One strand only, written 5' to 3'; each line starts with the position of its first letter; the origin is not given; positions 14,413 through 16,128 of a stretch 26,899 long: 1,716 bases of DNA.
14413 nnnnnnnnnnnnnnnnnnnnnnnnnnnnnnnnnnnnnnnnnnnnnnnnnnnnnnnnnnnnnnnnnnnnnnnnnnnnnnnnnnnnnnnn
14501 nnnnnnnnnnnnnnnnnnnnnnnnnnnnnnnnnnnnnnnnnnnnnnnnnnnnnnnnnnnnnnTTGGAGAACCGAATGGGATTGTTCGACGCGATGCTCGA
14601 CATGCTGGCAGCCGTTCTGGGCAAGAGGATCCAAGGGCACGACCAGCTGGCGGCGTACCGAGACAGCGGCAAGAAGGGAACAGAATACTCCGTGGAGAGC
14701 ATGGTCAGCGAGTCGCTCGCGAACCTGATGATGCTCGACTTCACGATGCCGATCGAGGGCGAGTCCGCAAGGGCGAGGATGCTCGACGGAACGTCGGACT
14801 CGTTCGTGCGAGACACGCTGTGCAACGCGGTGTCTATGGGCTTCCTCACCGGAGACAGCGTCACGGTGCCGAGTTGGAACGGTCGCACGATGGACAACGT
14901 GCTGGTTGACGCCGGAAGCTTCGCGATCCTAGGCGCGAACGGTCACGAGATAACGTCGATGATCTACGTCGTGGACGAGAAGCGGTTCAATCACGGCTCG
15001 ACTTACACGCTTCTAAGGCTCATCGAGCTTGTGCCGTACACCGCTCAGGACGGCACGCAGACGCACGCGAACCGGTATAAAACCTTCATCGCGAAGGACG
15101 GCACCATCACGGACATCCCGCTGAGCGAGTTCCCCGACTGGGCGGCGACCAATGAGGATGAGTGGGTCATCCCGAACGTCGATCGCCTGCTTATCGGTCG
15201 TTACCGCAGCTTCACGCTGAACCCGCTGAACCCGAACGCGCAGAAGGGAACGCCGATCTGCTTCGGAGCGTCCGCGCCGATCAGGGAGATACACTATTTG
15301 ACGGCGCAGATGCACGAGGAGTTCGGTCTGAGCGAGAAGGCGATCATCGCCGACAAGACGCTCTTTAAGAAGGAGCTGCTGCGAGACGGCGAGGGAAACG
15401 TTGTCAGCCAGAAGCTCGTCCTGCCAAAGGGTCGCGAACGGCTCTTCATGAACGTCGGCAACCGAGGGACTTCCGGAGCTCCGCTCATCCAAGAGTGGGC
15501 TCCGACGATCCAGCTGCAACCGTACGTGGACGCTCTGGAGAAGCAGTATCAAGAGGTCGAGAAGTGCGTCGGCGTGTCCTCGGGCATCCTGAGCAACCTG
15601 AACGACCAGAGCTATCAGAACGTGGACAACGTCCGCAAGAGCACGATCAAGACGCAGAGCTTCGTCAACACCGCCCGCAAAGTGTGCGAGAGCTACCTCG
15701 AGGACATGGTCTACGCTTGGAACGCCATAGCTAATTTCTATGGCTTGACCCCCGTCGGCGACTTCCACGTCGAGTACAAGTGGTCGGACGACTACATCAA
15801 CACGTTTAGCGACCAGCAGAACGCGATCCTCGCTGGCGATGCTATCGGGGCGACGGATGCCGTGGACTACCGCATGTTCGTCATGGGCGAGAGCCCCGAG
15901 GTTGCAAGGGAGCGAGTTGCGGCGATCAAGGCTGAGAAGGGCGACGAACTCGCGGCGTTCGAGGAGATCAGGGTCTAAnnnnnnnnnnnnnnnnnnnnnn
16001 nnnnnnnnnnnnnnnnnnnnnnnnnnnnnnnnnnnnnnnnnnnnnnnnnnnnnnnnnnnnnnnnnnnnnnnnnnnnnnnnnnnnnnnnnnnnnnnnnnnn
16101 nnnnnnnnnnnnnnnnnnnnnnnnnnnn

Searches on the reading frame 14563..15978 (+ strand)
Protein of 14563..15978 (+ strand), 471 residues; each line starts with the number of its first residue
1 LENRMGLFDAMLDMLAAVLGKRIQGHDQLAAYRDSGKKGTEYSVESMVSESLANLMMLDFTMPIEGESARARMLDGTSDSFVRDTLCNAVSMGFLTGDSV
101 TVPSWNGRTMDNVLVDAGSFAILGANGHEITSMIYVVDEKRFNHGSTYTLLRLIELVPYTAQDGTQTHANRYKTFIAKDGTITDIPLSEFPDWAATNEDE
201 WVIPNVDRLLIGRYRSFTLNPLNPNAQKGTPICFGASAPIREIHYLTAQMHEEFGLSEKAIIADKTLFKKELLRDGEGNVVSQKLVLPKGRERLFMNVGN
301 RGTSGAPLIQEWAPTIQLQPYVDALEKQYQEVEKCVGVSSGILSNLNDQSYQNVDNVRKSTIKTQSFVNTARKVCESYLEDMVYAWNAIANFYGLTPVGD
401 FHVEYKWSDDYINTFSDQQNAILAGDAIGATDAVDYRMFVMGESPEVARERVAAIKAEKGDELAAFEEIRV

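Call 41: find_homologous_proteins(query=window:14563-15978:+, max_evalue=1e-50)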
Query window:14563-15978:+ (471 aa): 435 proteins with E <= 1e-50 among 8000 candidates; the best 120 are listed.
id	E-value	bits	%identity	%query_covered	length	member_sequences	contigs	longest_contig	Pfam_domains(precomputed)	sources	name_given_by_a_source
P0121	0.0e+0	1014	96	99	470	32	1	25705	-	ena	-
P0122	1.4e-281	952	89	99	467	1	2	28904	-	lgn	-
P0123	4.9e-281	950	89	99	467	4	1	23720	-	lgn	-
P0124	6.8e-281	950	89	99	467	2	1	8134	-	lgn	-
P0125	6.8e-281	950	89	99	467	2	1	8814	-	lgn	-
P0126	9.4e-281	949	89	99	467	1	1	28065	-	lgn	-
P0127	9.4e-281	949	89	99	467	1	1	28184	-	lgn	-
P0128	9.5e-281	949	89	99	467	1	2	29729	-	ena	-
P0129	1.3e-280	949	89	99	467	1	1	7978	-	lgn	-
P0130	1.8e-280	949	89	99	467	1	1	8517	-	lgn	-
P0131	2.4e-280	948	89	99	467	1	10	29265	-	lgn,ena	-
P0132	2.4e-280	948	89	99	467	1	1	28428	-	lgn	-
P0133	2.5e-280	948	89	99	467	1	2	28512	-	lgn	-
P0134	2.5e-280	948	88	99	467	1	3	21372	-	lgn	-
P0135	2.5e-280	948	89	99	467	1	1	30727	-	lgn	-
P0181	8.1e-279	943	88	99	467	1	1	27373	-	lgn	-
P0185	8.4e-279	943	88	99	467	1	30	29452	-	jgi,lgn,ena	jgi:hypothetical protein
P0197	1.6e-278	942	88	99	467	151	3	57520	-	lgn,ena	-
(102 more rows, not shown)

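Call 42: find_encoding_contigs(protein=P0121, flank=10000, max_places=3)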
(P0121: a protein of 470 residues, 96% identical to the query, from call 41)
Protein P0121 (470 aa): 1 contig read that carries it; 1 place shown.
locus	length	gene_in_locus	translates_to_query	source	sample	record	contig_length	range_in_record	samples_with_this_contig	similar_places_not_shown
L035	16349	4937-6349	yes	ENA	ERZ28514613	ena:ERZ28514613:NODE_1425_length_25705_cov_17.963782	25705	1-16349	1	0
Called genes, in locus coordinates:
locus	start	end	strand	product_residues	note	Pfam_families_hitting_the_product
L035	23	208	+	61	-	PF13560:HTH_31, PF01381:HTH_3, PF13443:HTH_26 (weak)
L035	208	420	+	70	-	-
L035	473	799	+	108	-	-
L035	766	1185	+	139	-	-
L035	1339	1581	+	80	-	-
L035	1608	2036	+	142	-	PF00692:dUTPase, PF22769:DCD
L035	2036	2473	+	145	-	-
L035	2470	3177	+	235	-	-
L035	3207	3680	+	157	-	PF07141:Phage_term_sma (weak), PF13384:HTH_23 (weak)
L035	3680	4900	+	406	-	PF03237:Terminase_6N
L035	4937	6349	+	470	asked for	-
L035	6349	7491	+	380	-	PF06152:Phage_min_cap2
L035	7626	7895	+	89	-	-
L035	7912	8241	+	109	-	-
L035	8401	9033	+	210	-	PF06810:Phage_scaffold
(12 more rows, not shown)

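Call 43: find_encoding_contigs(protein=P0181, flank=10000, max_places=3)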
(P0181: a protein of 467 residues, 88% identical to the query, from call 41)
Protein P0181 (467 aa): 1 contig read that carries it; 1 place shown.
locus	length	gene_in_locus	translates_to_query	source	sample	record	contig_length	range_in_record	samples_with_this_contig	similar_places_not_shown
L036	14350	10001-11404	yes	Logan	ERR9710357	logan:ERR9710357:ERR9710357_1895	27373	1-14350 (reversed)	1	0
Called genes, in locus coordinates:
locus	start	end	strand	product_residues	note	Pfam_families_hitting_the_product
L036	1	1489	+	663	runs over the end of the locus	-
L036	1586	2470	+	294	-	PF22768:SPP1_Dit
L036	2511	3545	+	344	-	PF14594:Sipho_Gp37, PF06605:Prophage_tail (weak)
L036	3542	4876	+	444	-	PF21939:Gp10_C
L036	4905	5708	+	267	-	-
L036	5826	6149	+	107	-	-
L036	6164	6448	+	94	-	PF04531:Phage_holin_1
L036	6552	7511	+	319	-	PF25309:ELLD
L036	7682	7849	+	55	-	-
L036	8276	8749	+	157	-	-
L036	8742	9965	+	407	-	PF03237:Terminase_6N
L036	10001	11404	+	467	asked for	-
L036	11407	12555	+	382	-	PF06152:Phage_min_cap2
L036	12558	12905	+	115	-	-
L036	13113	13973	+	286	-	PF13730:HTH_36 (weak)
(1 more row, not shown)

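Call 63: find_encoding_contigs(protein=P0185, flank=10000, max_places=10)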
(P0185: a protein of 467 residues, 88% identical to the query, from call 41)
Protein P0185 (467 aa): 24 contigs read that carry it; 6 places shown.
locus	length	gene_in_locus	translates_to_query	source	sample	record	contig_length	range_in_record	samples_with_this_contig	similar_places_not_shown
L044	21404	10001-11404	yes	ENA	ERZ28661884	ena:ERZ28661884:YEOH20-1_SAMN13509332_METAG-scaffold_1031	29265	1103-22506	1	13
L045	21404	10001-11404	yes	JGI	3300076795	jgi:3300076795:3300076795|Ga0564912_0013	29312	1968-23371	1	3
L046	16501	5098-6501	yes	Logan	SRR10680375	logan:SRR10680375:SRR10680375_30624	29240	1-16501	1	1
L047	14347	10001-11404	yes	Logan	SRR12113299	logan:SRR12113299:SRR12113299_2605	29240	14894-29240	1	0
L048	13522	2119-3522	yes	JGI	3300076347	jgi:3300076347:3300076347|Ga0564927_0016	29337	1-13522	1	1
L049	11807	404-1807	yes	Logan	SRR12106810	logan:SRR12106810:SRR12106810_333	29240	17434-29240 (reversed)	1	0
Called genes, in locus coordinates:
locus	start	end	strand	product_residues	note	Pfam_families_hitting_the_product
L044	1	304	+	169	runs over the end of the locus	-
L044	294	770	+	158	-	PF05866:RusA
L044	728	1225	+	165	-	PF05565:Sipho_Gp157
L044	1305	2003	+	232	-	-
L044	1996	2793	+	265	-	PF01695:IstB_IS21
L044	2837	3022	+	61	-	PF01381:HTH_3, PF13560:HTH_31, PF13443:HTH_26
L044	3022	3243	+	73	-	-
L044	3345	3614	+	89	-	-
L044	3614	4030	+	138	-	-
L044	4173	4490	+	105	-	-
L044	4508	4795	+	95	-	-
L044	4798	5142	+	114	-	-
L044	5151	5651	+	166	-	-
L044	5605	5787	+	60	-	-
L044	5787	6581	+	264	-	PF00438:S-AdoMet_synt_N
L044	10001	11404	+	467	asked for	-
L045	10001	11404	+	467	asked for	-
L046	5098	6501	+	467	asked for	-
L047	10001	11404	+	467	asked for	-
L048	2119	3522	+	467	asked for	-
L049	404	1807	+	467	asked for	-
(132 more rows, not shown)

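Call 73: find_encoding_contigs(protein=P0197, flank=10000, max_places=4)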
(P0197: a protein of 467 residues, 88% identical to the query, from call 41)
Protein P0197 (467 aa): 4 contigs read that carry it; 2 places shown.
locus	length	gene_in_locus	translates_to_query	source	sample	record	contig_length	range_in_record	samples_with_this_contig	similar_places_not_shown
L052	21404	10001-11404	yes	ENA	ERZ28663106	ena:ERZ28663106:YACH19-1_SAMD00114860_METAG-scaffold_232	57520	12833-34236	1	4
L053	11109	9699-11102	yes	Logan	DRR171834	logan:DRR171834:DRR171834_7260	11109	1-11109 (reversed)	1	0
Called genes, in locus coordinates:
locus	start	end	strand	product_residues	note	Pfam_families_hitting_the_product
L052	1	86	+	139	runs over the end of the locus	PF00436:SSB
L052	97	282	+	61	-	-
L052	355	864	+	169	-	-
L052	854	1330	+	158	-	PF05866:RusA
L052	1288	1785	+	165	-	PF05565:Sipho_Gp157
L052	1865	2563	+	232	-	-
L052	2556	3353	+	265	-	PF01695:IstB_IS21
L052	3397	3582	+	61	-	PF01381:HTH_3, PF13560:HTH_31, PF13443:HTH_26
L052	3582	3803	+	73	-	-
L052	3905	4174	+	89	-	-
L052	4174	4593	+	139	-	-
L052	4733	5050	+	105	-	-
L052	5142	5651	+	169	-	-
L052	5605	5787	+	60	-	-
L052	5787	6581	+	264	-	PF00438:S-AdoMet_synt_N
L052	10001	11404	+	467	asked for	-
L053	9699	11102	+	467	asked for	-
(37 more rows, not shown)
